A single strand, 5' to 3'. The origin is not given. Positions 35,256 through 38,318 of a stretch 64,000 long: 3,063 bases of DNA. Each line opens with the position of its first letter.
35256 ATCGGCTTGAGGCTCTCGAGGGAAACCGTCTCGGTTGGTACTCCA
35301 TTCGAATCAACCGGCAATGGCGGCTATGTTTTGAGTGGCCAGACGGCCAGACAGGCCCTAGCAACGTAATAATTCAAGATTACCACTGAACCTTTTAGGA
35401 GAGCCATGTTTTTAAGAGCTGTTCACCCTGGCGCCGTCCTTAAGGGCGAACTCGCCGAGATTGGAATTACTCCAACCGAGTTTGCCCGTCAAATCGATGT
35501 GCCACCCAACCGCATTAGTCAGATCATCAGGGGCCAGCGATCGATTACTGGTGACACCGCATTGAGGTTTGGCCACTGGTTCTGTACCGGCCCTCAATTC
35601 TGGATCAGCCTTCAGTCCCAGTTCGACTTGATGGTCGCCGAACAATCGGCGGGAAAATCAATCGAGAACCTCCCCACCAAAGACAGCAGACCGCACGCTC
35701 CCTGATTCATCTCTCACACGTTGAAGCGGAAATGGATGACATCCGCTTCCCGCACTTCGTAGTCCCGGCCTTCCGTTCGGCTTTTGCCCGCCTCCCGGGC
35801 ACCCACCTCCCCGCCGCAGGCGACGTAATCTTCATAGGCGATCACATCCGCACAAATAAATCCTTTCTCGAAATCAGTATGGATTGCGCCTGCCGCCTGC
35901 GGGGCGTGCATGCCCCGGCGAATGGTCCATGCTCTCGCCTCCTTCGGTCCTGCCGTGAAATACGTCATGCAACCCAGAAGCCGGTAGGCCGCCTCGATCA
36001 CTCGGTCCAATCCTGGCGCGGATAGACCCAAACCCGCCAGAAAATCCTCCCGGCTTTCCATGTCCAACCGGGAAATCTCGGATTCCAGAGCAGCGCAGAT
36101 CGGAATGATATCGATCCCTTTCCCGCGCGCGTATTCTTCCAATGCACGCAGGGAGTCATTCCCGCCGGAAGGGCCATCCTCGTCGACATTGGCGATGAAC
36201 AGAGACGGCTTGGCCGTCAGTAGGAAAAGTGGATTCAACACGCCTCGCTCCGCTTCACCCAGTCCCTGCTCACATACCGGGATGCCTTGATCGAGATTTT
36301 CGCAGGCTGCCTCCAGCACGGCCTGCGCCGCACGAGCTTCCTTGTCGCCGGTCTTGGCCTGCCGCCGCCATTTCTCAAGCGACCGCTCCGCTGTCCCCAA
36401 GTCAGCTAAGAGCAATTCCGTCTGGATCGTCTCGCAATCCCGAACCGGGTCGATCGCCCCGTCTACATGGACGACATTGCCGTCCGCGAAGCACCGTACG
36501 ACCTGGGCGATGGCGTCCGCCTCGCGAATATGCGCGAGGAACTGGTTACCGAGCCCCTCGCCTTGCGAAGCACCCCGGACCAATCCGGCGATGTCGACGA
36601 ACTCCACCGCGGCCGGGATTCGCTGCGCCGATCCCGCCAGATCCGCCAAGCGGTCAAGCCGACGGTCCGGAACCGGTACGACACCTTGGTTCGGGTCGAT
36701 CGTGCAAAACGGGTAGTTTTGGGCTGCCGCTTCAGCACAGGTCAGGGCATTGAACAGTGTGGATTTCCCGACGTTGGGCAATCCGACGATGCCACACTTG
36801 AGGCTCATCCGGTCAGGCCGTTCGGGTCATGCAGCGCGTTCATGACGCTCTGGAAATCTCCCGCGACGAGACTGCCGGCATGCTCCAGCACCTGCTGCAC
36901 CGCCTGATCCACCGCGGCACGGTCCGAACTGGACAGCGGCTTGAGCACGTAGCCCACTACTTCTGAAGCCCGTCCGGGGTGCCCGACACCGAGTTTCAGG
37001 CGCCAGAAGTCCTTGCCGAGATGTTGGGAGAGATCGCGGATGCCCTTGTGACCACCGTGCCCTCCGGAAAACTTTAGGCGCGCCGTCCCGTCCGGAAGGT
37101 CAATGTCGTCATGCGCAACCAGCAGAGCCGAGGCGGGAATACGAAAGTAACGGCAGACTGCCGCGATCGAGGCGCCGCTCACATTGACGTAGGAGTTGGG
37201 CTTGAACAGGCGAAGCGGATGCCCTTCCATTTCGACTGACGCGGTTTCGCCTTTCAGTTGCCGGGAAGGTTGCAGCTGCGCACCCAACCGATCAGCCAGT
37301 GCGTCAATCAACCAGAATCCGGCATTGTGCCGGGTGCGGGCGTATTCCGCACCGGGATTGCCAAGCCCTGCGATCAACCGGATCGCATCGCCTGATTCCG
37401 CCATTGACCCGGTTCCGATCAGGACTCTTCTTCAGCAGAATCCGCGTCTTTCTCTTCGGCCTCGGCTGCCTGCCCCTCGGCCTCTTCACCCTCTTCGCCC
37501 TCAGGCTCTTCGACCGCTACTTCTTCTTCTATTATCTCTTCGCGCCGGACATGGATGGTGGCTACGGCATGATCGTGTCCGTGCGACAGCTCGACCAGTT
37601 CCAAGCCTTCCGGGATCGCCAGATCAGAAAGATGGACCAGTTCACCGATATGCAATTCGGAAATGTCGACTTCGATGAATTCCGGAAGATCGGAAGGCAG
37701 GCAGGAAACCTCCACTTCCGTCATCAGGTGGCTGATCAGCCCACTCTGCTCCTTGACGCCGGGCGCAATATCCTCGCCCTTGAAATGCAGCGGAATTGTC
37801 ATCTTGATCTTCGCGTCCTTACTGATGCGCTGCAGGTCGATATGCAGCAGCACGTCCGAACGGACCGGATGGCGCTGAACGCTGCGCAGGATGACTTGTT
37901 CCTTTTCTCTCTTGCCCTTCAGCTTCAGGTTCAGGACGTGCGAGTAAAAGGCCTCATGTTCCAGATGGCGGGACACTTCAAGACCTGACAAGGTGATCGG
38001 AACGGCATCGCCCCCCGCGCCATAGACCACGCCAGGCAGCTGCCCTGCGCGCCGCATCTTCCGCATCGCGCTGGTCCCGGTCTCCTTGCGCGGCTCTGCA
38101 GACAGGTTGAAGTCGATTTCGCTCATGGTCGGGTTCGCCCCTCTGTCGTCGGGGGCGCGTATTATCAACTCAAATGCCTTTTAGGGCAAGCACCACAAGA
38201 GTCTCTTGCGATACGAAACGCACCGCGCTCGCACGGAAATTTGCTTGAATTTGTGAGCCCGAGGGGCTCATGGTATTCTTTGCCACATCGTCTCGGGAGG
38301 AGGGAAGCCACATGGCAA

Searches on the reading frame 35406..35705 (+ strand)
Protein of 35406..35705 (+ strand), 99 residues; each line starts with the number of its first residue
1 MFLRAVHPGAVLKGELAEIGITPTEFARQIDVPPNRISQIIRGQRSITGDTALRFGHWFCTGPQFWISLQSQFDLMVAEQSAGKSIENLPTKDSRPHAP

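Call 6: search_protein_families(library=pfam, proteins=[window:35406-35705:+], max_evalue=0.01)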
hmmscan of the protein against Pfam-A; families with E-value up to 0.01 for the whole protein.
window:35406-35705:+ (99 aa): 1 family
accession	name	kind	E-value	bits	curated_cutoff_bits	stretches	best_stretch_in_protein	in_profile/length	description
PF01381.28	HTH_3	-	1.2e-06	28.9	23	1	18-54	7-43/55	Helix-turn-helix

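Call 8: search_protein_families(library=ncbifam, proteins=[window:35406-35705:+], max_evalue=0.01)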
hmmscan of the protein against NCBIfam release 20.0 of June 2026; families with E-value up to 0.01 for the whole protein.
window:35406-35705:+ (99 aa): 2 families
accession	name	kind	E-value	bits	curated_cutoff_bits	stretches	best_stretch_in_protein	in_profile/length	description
TIGR02607.1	antidote_HigA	equivalog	1.2e-22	79.6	47.7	1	4-80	3-80/81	HigA family addiction module antitoxin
TIGR04111.1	BcepMu_gp16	hypoth_equivalog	0.00086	19.2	34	1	13-45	6-38/55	phage-associated protein, BcepMu gp16 family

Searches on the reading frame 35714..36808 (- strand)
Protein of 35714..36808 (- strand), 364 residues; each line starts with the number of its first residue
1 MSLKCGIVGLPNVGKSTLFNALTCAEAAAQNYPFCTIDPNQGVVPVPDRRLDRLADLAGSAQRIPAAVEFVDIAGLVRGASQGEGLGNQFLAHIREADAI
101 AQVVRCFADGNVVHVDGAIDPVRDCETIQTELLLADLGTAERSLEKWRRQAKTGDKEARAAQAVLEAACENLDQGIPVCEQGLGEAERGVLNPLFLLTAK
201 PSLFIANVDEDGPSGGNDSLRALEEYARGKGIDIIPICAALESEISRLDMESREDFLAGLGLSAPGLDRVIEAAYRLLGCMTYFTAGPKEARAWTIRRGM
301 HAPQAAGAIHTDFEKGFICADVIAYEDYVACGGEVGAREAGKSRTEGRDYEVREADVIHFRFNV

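Call 6: search_protein_families(library=pfam, proteins=[window:35714-36808:-], max_evalue=0.01)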
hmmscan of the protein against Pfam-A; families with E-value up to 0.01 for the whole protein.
window:35714-36808:- (364 aa): 3 families
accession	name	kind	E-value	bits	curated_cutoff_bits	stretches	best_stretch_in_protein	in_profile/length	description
PF06071.19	YchF-GTPase_C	-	4.4e-36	123.3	27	1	281-363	2-84/84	Protein of unknown function (DUF933)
PF01926.29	MMR_HSR1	-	3.4e-22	79.1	21.9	1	5-109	2-86/113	50S ribosome-binding GTPase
PF02421.24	FeoB_N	-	1.1e-08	35.2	27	1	5-59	3-56/156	Ferrous iron transport protein B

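Call 14: find_encoding_contigs(protein=window:35714-36808:-, flank=10000, max_places=10)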
Protein window:35714-36808:- (364 aa): 2 contigs read that carry it; 1 place shown.
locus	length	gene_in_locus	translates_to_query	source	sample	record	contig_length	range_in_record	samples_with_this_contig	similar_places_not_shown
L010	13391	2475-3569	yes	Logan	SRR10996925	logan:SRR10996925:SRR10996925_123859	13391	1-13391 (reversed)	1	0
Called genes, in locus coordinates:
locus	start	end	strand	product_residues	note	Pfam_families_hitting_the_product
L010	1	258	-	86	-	?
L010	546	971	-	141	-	-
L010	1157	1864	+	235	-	PF01386:Ribosomal_L25p, PF14693:Ribosomal_TL5_C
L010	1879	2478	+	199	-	PF01195:Pept_tRNA_hydro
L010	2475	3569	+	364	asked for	PF01926:MMR_HSR1, PF02421:FeoB_N, PF06071:YchF-GTPase_C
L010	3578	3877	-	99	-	PF01381:HTH_3 (weak)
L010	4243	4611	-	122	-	-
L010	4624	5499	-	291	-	PF07963:N_methyl (weak)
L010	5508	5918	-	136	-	-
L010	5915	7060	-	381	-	PF00482:T2SSF (faint)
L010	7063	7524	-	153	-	PF07963:N_methyl (weak)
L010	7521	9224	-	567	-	PF00437:T2SSE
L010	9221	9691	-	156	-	-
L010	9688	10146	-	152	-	-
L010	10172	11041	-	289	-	-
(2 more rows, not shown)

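Call 76: find_related_loci(query=window:35714-36805:-, collection=metagenome_contigs, flank=10000)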
Query window:35714-36805:- (363 aa) in metagenome_contigs; peptide patterns used: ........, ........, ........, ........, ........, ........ (x = any residue, [..] = any of these).
600 stretches matched a pattern (row limit reached: there are more); 566 encode a relative of the query (tblastn E <= 1e-3); the best 80 are kept; 80 distinct loci.
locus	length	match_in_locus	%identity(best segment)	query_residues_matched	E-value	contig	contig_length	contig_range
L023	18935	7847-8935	87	1-363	0e+0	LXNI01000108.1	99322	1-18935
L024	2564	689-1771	61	2-363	1e-150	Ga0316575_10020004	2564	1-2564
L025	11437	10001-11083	62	2-363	1e-140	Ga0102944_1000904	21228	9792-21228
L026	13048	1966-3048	59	2-363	4e-137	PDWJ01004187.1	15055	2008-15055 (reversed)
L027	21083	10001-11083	59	2-363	5e-137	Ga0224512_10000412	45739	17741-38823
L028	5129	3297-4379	59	2-363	2e-137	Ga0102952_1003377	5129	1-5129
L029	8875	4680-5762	59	2-363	5e-136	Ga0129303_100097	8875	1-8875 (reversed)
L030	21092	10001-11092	60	2-363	5e-136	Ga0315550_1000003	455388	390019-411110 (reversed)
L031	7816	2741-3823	59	2-363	2e-135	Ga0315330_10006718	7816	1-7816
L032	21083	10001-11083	59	2-363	1e-134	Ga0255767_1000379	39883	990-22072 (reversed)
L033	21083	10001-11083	57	2-363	7e-134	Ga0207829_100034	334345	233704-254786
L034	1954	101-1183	58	2-363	1e-143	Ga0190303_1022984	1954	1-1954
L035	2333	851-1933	56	2-363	2e-141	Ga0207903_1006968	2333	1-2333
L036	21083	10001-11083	57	2-363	9e-133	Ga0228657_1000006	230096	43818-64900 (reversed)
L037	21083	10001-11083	57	2-363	8e-133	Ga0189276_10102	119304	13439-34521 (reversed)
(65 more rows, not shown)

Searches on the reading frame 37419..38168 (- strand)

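Call 6: search_protein_families(library=pfam, proteins=[window:37419-38168:-], max_evalue=0.01)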
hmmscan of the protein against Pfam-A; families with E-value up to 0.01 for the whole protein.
window:37419-38168:- (249 aa): 2 families
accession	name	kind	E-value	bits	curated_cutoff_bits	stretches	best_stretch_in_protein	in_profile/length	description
PF14693.11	Ribosomal_TL5_C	-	1.4e-26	93.1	27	1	120-207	1-82/84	Ribosomal protein TL5, C-terminal domain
PF01386.24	Ribosomal_L25p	-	7.9e-22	78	23.6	1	22-112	1-82/82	Ribosomal L25p family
